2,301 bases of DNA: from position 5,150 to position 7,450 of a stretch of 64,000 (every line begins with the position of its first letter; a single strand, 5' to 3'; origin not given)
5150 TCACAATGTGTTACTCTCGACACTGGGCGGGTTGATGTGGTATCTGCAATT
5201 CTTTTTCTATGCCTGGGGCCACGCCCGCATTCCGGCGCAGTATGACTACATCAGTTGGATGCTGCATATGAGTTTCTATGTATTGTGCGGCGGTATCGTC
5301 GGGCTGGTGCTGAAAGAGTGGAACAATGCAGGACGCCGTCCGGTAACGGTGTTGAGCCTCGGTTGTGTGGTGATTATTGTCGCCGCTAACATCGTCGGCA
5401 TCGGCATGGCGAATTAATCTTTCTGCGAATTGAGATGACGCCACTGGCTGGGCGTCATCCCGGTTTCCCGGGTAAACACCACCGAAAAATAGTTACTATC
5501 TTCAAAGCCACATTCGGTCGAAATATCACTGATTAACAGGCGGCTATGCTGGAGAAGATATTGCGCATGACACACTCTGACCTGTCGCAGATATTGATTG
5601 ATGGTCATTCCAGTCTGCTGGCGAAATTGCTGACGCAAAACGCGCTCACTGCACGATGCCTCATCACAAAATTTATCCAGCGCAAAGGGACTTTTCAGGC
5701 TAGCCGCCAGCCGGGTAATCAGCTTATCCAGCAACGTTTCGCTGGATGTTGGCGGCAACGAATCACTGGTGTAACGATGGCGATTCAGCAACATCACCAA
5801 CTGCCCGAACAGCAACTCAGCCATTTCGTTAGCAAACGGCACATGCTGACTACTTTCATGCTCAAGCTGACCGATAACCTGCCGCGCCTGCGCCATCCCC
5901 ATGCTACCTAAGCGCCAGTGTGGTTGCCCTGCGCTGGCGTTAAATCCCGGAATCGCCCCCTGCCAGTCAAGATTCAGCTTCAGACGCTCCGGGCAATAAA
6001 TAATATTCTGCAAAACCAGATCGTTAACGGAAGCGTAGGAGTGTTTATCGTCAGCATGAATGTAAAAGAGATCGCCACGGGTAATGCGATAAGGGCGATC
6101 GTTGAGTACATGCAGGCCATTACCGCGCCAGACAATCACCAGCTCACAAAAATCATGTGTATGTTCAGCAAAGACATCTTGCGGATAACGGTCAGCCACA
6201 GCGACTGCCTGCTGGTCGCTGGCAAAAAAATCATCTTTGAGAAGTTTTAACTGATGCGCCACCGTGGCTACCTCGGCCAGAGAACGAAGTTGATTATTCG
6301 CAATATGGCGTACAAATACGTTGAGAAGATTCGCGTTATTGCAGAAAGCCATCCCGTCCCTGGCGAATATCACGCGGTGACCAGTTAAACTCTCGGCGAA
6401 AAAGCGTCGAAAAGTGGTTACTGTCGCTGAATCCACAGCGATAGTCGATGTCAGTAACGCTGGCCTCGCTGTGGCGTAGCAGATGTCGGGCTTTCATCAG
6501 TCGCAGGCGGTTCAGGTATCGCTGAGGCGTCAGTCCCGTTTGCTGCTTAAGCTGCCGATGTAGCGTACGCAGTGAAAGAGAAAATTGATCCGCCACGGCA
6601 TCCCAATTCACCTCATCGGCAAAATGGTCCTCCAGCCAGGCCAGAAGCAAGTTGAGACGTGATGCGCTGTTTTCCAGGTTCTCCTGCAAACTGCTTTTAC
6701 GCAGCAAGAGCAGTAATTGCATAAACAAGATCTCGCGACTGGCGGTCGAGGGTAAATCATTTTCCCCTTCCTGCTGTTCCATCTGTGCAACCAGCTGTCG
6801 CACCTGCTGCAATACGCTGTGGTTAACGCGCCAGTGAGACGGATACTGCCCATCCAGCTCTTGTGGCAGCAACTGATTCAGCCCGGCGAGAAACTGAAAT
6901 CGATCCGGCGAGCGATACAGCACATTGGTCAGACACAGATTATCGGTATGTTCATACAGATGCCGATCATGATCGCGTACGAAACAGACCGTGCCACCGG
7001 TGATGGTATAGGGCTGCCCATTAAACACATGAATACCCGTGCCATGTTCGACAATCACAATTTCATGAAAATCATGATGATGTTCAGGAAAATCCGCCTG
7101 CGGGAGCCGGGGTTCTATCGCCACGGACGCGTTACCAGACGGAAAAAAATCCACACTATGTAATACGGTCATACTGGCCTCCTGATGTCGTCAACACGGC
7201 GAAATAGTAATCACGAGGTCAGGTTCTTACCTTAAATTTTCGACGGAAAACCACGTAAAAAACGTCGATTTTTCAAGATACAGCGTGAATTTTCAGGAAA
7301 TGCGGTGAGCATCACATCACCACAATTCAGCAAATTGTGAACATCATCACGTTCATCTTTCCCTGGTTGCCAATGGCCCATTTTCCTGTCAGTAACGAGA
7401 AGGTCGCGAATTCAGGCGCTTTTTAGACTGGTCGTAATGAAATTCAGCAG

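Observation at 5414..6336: rhaR begins at a GTG after a 73-nt spacer, not at the upstream M of the ORF track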

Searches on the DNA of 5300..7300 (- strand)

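Call 3: search_dna_similar(query=window:5300-7300:-, collection=ecoli_genomes, mode=near, max_rows=12)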
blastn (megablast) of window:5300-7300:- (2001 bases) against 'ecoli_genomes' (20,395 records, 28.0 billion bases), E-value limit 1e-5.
Records with a match: 5424; places in all: 5431; records where one place covers at least 80% of the query: 5412.
Genomes with a match: 5424 of 5426; with a place that covers at least 80% of the query: 5412. Places per genome that has any: lowest 1, median 1, highest 2. On chromosomes: 5429 places; on plasmids: 2.
Best place of each record, by identity: >=99% 2326; 95-99% 3094; 90-95% 4.
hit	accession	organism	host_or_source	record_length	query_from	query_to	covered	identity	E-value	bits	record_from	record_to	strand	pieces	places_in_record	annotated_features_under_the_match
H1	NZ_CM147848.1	Escherichia coli strain 52F4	Calf of Bos taurus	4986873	1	2001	100%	100.0%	0e+0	3696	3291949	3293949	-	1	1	rhaR: HTH-type transcriptional activator RhaR | rhaS: HTH-type transcriptional activator RhaS | rhaT: L-rhamnose/proton symporter RhaT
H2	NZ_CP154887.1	Escherichia coli strain 5735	Bovine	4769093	1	2001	100%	100.0%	0e+0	3710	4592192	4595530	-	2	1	IS4-like element ISVsa5 family transposase | rhaR: HTH-type transcriptional activator RhaR | rhaS: HTH-type transcriptional activator RhaS | rhaT: L-rhamnose/proton symporter RhaT | hypothetical protein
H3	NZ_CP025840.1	Escherichia coli strain 214-4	Homo sapiens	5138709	1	2001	100%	100.0%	0e+0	3690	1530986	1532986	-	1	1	rhaR: HTH-type transcriptional activator RhaR | rhaS: HTH-type transcriptional activator RhaS | rhaT: L-rhamnose/proton symporter RhaT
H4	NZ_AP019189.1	Escherichia coli strain M217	Homo sapiens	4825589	1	2001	100%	100.0%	0e+0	3690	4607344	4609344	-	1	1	rhaR: HTH-type transcriptional activator RhaR | rhaS: HTH-type transcriptional activator RhaS | rhaT: L-rhamnose/proton symporter RhaT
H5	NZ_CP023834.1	Escherichia coli strain 4/2-1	Homo sapiens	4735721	1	2001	100%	100.0%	0e+0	3690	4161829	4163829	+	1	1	rhaR: HTH-type transcriptional activator RhaR | rhaS: HTH-type transcriptional activator RhaS | rhaT: L-rhamnose/proton symporter RhaT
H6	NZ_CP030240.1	Escherichia coli strain ER1709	-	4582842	1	2001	100%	100.0%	0e+0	3690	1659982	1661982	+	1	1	rhaR: HTH-type transcriptional activator RhaR | rhaS: HTH-type transcriptional activator RhaS | rhaT: L-rhamnose/proton symporter RhaT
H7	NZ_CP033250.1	Escherichia coli strain ECCHD184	chicken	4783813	1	2001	100%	100.0%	0e+0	3690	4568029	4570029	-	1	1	rhaR: HTH-type transcriptional activator RhaR | rhaS: HTH-type transcriptional activator RhaS | rhaT: L-rhamnose/proton symporter RhaT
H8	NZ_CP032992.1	Escherichia coli strain W5-6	Jin River water W5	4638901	1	2001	100%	100.0%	0e+0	3690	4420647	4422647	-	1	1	rhaR: HTH-type transcriptional activator RhaR | rhaS: HTH-type transcriptional activator RhaS | rhaT: L-rhamnose/proton symporter RhaT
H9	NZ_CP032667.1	Escherichia coli str. K-12 substr. MG1655 strain K-12 ...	Laboratory strain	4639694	1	2001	100%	100.0%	0e+0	3690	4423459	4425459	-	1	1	rhaR: HTH-type transcriptional activator RhaR | rhaS: HTH-type transcriptional activator RhaS | rhaT: L-rhamnose/proton symporter RhaT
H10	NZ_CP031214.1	Escherichia coli strain C600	Homo sapiens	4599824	1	2001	100%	100.0%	0e+0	3690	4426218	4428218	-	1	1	rhaR: HTH-type transcriptional activator RhaR | rhaS: HTH-type transcriptional activator RhaS | rhaT: L-rhamnose/proton symporter RhaT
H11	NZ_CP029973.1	Escherichia coli strain 51008369SK1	Dog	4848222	1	2001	100%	100.0%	0e+0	3690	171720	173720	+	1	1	rhaR: HTH-type transcriptional activator RhaR | rhaS: HTH-type transcriptional activator RhaS | rhaT: L-rhamnose/proton symporter RhaT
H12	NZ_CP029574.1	Escherichia coli strain DA33133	Homo sapiens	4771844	1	2001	100%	100.0%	0e+0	3690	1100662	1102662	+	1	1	rhaR: HTH-type transcriptional activator RhaR | rhaS: HTH-type transcriptional activator RhaS | rhaT: L-rhamnose/proton symporter RhaT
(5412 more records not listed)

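Call 5: get_annotated_region(hit=H9, flank=1500)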
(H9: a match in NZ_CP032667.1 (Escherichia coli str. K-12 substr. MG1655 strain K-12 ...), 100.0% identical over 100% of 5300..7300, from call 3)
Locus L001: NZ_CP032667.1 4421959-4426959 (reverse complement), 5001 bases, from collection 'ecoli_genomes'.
description: Escherichia coli str. K-12 substr. MG1655 strain K-12 chromosome, complete genome
organism: Escherichia coli str. K-12 substr. MG1655 strain K-12 substr. MG1655 (NCBI taxid 511145)
replicon: chromosome; assembly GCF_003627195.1
host: -; source: Laboratory strain; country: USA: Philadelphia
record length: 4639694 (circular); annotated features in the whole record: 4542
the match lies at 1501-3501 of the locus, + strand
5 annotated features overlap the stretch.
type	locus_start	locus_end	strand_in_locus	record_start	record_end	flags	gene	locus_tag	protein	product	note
CDS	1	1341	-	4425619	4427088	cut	rhaB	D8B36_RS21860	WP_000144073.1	rhamnulokinase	-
CDS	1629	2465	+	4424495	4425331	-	rhaS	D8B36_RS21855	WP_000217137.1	HTH-type transcriptional activator RhaS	-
CDS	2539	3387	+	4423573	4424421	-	rhaR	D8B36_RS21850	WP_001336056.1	HTH-type transcriptional activator RhaR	-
CDS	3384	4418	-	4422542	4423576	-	rhaT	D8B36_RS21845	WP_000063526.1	L-rhamnose/proton symporter RhaT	-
CDS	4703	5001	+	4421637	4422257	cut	sodA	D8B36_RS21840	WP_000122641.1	superoxide dismutase [Mn]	-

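Call 6: get_annotated_region(hit=H1, flank=500)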
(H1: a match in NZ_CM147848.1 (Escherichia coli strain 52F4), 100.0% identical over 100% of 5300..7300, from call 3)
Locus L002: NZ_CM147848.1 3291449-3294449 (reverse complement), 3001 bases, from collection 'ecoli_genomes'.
description: Escherichia coli strain 52F4 chromosome, whole genome shotgun sequence
organism: Escherichia coli strain 52F4 (NCBI taxid 562)
replicon: chromosome; assembly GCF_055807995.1
host: -; source: Calf of Bos taurus; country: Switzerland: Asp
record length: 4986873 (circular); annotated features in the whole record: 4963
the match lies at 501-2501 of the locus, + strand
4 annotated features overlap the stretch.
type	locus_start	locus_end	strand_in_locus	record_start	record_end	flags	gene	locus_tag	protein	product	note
CDS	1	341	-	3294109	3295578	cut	rhaB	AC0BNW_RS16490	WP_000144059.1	rhamnulokinase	-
CDS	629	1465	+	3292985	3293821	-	rhaS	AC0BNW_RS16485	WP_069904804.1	HTH-type transcriptional activator RhaS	-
CDS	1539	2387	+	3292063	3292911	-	rhaR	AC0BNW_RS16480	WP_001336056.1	HTH-type transcriptional activator RhaR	-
CDS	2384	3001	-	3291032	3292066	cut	rhaT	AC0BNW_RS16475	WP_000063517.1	L-rhamnose/proton symporter RhaT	-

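Call 41: search_rna_families(source=L035, start=2300, end=2600, threshold=evalue, max_evalue=5)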
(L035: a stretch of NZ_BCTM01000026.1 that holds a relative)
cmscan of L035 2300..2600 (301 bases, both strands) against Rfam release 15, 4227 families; matches with E-value up to 5: 1.
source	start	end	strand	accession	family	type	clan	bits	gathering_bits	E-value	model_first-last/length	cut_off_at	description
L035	2330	2391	+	RF01426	snoR126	Gene; snRNA; snoRNA; CD-box;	-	23.1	39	0.047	1-101/101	no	small nucleolar RNA snoR126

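Call 42: search_rna_families(source=window, start=6150, end=6450, threshold=evalue, max_evalue=5)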
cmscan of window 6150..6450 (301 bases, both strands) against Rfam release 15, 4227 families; matches with E-value up to 5: 0.
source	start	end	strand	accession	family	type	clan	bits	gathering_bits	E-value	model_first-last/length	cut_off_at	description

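Call 46: search_dna_similar(query=window:6230-6370:-, collection=ecoli_genomes, mode=near, rows=spread, max_rows=40)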
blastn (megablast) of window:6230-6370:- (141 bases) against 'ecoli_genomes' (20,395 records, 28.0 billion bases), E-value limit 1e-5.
Records with a match: 5418; places in all: 5419; records where one place covers at least 80% of the query: 5416.
Genomes with a match: 5418 of 5426; with a place that covers at least 80% of the query: 5416. Places per genome that has any: lowest 1, median 1, highest 2. On chromosomes: 5417 places; on plasmids: 2.
Best place of each record, by identity: >=99% 1777; 95-99% 3641.
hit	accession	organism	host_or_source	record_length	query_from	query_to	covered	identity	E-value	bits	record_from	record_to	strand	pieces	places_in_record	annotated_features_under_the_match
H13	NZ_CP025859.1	Escherichia coli strain 504239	Homo sapiens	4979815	1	141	100%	100.0%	6e-67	261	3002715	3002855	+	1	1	rhaS: HTH-type transcriptional activator RhaS | rhaR: HTH-type transcriptional activator RhaR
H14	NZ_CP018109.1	Escherichia coli strain MRSN346595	Homo sapiens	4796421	1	141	100%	100.0%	6e-67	261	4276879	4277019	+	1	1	rhaS: HTH-type transcriptional activator RhaS | rhaR: HTH-type transcriptional activator RhaR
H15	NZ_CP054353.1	Escherichia coli strain SCU-172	Homo sapiens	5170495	1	141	100%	100.0%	6e-67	261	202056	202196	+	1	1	rhaS: HTH-type transcriptional activator RhaS | rhaR: HTH-type transcriptional activator RhaR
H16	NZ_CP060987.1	Escherichia coli strain EC31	Homo sapiens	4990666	1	141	100%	100.0%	6e-67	261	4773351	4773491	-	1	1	rhaS: HTH-type transcriptional activator RhaS | rhaR: HTH-type transcriptional activator RhaR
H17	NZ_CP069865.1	Escherichia coli strain FDAARGOS_1282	Homo sapiens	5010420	1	141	100%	100.0%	6e-67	261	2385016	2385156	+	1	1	rhaS: HTH-type transcriptional activator RhaS | rhaR: HTH-type transcriptional activator RhaR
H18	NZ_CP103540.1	Escherichia coli strain 5264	Homo sapiens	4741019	1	141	100%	100.0%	6e-67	261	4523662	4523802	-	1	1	rhaS: HTH-type transcriptional activator RhaS | rhaR: HTH-type transcriptional activator RhaR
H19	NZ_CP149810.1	Escherichia coli strain EP91B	pig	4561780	1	141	100%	100.0%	6e-67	261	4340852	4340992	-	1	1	rhaS: HTH-type transcriptional activator RhaS | rhaR: HTH-type transcriptional activator RhaR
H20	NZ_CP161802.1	Escherichia coli strain MG-phbCAB-3-6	not application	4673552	1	141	100%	100.0%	6e-67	261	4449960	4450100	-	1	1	rhaS: HTH-type transcriptional activator RhaS | rhaR: HTH-type transcriptional activator RhaR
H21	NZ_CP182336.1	Escherichia coli strain A134_1EC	-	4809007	1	141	100%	100.0%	6e-67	261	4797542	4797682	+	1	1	rhaS: HTH-type transcriptional activator RhaS | rhaR: HTH-type transcriptional activator RhaR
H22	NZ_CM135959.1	Escherichia coli strain NY1601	Chicken feces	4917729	1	141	100%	100.0%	6e-67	261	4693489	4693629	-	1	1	rhaS: HTH-type transcriptional activator RhaS | rhaR: HTH-type transcriptional activator RhaR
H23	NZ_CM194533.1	Escherichia coli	pressure-relief and ventilation ...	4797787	1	141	100%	100.0%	6e-67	261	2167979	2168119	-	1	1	rhaS: HTH-type transcriptional activator RhaS | rhaR: HTH-type transcriptional activator RhaR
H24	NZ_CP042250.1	Escherichia coli strain BCE049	Dairy cow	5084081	1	141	100%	99.3%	3e-65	255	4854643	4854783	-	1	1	rhaS: HTH-type transcriptional activator RhaS | rhaR: HTH-type transcriptional activator RhaR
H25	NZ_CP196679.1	Escherichia coli strain 99RCEF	Fregata magnificens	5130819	1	141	100%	99.3%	3e-65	255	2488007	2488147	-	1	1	rhaS: HTH-type transcriptional activator RhaS | rhaR: HTH-type transcriptional activator RhaR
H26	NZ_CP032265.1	Escherichia coli strain AR_0089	missing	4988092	1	141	100%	98.6%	1e-63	250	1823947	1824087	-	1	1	rhaS: HTH-type transcriptional activator RhaS | rhaR: HTH-type transcriptional activator RhaR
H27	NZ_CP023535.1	Escherichia coli strain FDAARGOS_403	Homo sapiens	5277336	1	141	100%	98.6%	1e-63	250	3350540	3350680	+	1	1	rhaS: HTH-type transcriptional activator RhaS | rhaR: HTH-type transcriptional activator RhaR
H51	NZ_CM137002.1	Escherichia coli strain LSC52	Homo sapiens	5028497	1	141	100%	97.2%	3e-60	239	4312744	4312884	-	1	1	rhaS: HTH-type transcriptional activator RhaS | rhaR: HTH-type transcriptional activator RhaR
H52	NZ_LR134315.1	Escherichia coli strain NCTC9064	missing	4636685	71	141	50%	100.0%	5e-28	132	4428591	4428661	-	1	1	rhaR: HTH-type transcriptional activator RhaR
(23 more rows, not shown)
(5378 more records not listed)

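Call 47: get_annotated_region(hit=H52, flank=2500)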
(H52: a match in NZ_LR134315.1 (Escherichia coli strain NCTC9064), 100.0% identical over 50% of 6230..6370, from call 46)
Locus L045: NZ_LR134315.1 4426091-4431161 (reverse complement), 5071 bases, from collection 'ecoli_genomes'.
description: Escherichia coli strain NCTC9064 chromosome 1, complete sequence
organism: Escherichia coli strain NCTC9064 (NCBI taxid 562)
replicon: chromosome; assembly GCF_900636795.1
host: missing; source: not available: to be reported later; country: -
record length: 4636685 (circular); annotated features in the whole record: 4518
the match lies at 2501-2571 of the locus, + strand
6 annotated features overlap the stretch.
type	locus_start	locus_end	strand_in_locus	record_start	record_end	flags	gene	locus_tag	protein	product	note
CDS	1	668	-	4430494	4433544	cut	fdnG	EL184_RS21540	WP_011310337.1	formate dehydrogenase-N subunit alpha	-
CDS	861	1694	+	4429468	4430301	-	fdhD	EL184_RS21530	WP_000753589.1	formate dehydrogenase accessory sulfurtransferase FdhD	-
CDS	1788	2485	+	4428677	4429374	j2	-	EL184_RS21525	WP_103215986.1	IS1-like element IS1A family transposase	programmed frameshift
CDS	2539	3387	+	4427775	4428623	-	rhaR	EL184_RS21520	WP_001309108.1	HTH-type transcriptional activator RhaR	-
CDS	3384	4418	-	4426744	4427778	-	rhaT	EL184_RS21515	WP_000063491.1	L-rhamnose/proton symporter RhaT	-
CDS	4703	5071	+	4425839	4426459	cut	sodA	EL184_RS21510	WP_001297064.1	superoxide dismutase [Mn]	-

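Call 48: get_annotated_region(hit=H51, flank=300)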
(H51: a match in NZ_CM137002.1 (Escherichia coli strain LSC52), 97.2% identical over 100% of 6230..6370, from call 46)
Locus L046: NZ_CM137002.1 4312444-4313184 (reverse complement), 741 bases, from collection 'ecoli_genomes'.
description: Escherichia coli strain LSC52 chromosome, whole genome shotgun sequence
organism: Escherichia coli strain LSC52 (NCBI taxid 562)
replicon: chromosome; assembly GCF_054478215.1
host: Homo sapiens; source: urine; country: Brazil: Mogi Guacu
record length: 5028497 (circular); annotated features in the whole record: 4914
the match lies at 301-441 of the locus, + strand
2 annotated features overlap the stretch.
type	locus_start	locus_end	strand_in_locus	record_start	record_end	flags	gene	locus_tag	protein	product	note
CDS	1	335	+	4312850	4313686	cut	rhaS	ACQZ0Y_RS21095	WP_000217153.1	HTH-type transcriptional activator RhaS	-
CDS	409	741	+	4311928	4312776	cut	rhaR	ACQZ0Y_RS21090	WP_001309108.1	HTH-type transcriptional activator RhaR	-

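Call 76: get_annotated_region(hit=H2, flank=1500)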
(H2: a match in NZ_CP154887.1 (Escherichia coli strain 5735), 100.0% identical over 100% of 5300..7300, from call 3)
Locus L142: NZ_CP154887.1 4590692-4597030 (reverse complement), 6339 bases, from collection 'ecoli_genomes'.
description: Escherichia coli strain 5735 chromosome, complete genome
organism: Escherichia coli strain 5735 (NCBI taxid 562)
replicon: chromosome; assembly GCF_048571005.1
host: Bovine; source: -; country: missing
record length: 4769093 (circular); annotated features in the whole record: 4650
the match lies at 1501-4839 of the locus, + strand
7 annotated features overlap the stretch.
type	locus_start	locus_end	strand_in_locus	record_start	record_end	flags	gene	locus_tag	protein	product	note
CDS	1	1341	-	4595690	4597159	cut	rhaB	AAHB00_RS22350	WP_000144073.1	rhamnulokinase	-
CDS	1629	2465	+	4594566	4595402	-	rhaS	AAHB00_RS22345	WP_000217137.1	HTH-type transcriptional activator RhaS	-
CDS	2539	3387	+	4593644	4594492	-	rhaR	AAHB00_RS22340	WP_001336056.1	HTH-type transcriptional activator RhaR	-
CDS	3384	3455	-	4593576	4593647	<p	-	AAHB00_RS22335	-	hypothetical protein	incomplete; partial in the middle of a contig; missing N-terminus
CDS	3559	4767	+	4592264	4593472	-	-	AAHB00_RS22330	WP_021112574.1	IS4-like element ISVsa5 family transposase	-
CDS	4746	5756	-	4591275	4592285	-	rhaT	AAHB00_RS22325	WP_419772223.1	L-rhamnose/proton symporter RhaT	-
CDS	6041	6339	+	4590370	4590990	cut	sodA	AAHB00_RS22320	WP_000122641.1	superoxide dismutase [Mn]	-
